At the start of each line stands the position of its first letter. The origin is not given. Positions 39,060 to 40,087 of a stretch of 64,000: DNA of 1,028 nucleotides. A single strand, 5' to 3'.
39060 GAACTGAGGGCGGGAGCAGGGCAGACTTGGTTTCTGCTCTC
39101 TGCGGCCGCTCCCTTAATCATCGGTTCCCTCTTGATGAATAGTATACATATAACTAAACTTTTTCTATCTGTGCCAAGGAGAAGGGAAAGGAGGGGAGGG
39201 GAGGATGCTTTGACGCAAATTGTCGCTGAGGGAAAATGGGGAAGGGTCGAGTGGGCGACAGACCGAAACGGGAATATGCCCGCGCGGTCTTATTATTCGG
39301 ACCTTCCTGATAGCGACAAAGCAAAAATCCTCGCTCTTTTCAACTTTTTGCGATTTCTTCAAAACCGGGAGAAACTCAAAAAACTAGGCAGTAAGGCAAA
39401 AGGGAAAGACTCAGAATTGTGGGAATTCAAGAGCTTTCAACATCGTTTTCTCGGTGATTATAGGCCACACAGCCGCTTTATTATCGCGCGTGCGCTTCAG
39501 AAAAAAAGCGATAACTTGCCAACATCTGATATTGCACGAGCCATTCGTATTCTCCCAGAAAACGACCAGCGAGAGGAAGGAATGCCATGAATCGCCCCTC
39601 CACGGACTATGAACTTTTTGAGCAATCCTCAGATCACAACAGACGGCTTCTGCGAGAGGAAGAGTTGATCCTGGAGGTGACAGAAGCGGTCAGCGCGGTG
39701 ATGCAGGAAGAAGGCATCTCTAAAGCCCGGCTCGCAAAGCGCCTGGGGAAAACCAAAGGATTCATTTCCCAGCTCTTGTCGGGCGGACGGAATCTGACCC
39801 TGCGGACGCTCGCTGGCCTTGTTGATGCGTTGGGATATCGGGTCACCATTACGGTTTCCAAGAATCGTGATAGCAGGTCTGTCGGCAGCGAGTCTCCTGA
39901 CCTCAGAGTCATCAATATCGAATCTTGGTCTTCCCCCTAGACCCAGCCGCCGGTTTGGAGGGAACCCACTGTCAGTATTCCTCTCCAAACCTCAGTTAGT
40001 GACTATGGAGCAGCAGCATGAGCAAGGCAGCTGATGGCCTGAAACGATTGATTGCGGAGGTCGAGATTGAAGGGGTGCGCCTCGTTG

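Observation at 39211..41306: Toxin-antitoxin-chaperone (TAC)-type HigB/HigA/SecB-like module fused to a HEPN/Abi_C-like gene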

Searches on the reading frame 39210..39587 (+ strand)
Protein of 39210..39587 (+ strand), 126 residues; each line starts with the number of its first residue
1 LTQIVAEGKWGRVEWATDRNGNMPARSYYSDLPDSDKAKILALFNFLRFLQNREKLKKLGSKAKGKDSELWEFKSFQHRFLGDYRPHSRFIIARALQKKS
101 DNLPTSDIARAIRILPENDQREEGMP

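Call 6: search_protein_families(library=pfam, proteins=[window:39210-39587:+], max_evalue=1)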
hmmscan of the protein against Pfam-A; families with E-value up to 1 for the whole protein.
window:39210-39587:+ (126 aa): 1 family
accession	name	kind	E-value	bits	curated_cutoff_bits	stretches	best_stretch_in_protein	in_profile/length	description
PF05973.20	Gp49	-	1.3e-05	25.6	23.9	1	30-113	4-87/90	Phage derived protein Gp49-like (DUF891)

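Call 7: search_protein_families(library=padloc, proteins=[window:39210-39587:+], max_evalue=1)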
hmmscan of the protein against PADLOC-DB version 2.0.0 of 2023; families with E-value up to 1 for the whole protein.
window:39210-39587:+ (126 aa): 0 families

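Call 8: search_protein_families(library=ncbifam, proteins=[window:39210-39587:+], max_evalue=1)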
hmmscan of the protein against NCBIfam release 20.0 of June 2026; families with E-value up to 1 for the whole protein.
window:39210-39587:+ (126 aa): 0 families

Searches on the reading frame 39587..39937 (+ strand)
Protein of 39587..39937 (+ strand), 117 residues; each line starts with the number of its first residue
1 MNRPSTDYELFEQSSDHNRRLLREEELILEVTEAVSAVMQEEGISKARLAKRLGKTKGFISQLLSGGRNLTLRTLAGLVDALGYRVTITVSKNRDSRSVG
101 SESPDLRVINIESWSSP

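Call 6: search_protein_families(library=pfam, proteins=[window:39587-39937:+], max_evalue=1)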
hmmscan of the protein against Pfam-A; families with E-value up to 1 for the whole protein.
window:39587-39937:+ (117 aa): 8 families
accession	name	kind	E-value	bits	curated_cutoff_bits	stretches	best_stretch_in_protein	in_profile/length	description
PF01381.28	HTH_3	-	1.7e-08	34.8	23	1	38-85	4-51/55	Helix-turn-helix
PF13443.12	HTH_26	-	4.7e-06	27.2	22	1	37-84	4-52/63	Cro/C1-type HTH DNA-binding domain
PF13560.12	HTH_31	-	1.4e-05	25.7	27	1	22-83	9-55/64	Helix-turn-helix domain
PF13744.12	HTH_37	-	0.00026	21.2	27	1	30-91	18-80/80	Helix-turn-helix domain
PF17762.8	HTH_ParB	-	0.011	16.3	22.6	1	28-64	5-41/102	ParB HTH domain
PF02376.21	CUT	-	0.05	14.1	24.4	1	30-65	9-45/79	CUT domain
PF12844.13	HTH_19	-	0.081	13.3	30.2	1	41-83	10-52/64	Helix-turn-helix domain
PF08535.16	KorB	-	0.12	12.8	22.3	1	42-65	2-25/89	KorB domain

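Call 7: search_protein_families(library=padloc, proteins=[window:39587-39937:+], max_evalue=1)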
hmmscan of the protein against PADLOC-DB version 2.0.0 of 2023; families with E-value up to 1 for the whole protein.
window:39587-39937:+ (117 aa): 11 families
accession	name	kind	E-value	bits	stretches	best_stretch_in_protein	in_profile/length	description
PDLC04757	PDC-M64B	-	3.7e-11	41.1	1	29-89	28-88/128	-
PDLC04760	PDC-M64C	-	3.9e-11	41.2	1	26-93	22-88/93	-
PDLC04758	PDC-M64B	-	4.4e-10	38.1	1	28-87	28-87/123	-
PDLC04759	PDC-M64B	-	3.1e-07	28.5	1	29-92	25-88/135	-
PDLC04762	PDC-M64C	-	4.1e-07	28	1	19-91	16-88/97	-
PDLC03982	PD-Lambda-2_B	-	0.00017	19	1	33-101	62-129/402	-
PDLC04761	PDC-M64C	-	0.00086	17.8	1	35-94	38-97/100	-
PDLC02926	HTH_VI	-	0.001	17.3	1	34-90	5-61/92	-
PDLC04775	PDC-M69A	-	0.01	14.3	1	30-95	7-72/113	-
PDLC03665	Control_protein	-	0.024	12.9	1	41-84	20-63/77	control protein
PDLC04133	mad1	-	0.032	12.6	1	40-76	2-37/60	mads_1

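Call 8: search_protein_families(library=ncbifam, proteins=[window:39587-39937:+], max_evalue=1)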
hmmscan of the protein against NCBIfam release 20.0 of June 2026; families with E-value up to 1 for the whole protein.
window:39587-39937:+ (117 aa): 11 families
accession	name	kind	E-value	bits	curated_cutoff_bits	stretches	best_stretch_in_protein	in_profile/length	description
NF006015.0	PRK08154.1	subfamily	0.0017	17.6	204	1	13-94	13-94/314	anaerobic benzoate catabolism transcriptional regulator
NF007271.0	PRK09726.1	equivalog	0.0021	18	79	1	33-98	15-80/88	type II toxin-antitoxin system antitoxin HipB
TIGR03070.1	couple_hipB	subfamily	0.009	15.9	71.65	1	40-85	12-57/58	type II toxin-antitoxin system Y4mF family antitoxin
TIGR04285.1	nucleoid_noc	exception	0.009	15.4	315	1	21-62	92-133/255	nucleoid occlusion protein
NF010465.0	PRK13890.1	equivalog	0.012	15.8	96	1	35-87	10-62/121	conjugal transfer protein TrbA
TIGR02147.1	Fsuc_second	paralog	0.036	13.5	50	1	42-84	26-69/272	TIGR02147 family protein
TIGR02607.1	antidote_HigA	equivalog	0.057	13.3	47.7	1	37-83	14-60/81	HigA family addiction module antitoxin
NF033446.0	BREX_PglZ_2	exception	0.077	11.2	200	1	4-92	771-856/890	BREX-2 system phosphatase PglZ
NF038139.1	Reg_Aceta_RamB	equivalog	0.095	11.3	700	1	37-99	9-70/465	acetate metabolism transcriptional regulator RamB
NF038310.1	lysogeny_AimR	equivalog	0.15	11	70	1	39-81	5-47/365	AimR family lysis-lysogeny pheromone receptor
NF040517.1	Lacto_Palin_RP2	domain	0.27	10.9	24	1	68-82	10-24/24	translation of Lactobacillus palindromic repeat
